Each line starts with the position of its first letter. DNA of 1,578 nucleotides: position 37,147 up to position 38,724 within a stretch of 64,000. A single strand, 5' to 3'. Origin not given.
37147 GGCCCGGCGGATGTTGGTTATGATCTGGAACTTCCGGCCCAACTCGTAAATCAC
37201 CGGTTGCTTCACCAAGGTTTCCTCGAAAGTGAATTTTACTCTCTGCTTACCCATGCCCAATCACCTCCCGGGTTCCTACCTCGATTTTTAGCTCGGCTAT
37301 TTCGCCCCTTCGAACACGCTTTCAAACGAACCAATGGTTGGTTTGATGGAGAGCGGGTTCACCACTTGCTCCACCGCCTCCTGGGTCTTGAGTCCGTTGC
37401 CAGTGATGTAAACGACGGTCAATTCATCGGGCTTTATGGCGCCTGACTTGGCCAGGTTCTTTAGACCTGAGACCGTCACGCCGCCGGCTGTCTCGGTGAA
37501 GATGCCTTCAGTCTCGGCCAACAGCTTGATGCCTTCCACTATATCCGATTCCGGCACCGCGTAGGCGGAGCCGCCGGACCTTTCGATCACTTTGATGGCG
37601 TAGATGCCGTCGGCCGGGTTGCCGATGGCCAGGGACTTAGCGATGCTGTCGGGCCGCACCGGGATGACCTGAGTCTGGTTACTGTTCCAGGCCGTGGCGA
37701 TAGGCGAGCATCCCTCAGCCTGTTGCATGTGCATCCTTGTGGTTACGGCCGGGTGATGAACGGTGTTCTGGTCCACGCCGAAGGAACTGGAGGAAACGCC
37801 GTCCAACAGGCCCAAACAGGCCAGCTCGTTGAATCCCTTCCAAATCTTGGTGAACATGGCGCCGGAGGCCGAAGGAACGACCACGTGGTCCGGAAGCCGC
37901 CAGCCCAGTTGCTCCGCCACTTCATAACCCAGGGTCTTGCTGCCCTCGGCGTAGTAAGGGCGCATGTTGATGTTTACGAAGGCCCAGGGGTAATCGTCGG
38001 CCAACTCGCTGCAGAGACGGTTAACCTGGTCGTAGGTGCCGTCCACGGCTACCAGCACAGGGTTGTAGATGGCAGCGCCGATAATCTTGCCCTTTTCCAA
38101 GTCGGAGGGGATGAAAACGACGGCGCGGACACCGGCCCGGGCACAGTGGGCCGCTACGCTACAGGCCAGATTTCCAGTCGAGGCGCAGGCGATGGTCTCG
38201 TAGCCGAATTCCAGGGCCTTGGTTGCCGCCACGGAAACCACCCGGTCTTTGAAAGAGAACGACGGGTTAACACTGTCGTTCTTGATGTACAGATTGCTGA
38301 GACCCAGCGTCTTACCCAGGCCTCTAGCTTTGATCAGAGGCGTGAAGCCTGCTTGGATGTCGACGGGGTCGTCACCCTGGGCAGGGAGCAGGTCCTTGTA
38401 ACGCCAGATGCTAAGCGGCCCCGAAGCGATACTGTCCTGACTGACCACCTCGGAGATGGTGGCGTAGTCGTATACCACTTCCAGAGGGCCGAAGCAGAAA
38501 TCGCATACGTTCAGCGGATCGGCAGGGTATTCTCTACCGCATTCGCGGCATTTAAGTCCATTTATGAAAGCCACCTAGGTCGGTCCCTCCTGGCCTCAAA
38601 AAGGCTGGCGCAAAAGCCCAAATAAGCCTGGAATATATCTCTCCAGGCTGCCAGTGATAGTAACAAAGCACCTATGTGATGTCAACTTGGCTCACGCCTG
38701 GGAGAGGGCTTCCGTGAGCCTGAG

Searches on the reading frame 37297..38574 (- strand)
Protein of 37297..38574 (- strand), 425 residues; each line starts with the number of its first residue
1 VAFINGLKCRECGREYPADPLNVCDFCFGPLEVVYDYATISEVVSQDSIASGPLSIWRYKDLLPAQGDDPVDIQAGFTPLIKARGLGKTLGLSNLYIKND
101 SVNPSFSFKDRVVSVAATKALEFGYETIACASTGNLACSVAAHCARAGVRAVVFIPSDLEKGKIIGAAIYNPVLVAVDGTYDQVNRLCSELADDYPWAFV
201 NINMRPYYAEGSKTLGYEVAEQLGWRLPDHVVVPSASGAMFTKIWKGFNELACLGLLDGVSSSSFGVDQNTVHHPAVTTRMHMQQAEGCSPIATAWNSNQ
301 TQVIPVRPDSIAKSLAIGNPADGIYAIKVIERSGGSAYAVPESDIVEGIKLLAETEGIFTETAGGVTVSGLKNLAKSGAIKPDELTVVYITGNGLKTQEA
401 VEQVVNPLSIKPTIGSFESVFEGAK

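Call 73: search_protein_families(library=pfam, proteins=[window:37297-38574:-])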
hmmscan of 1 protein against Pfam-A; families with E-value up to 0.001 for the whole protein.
window:37297-38574:- (425 aa): 2 families
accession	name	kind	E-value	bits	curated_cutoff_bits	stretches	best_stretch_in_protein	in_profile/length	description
PF00291.31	PALP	-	5.6e-67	226.6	35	1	75-392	5-295/295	Pyridoxal-phosphate dependent enzyme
PF05810.19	NinF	-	3.3e-07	30.5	27.5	1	8-32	1-25/25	NinF protein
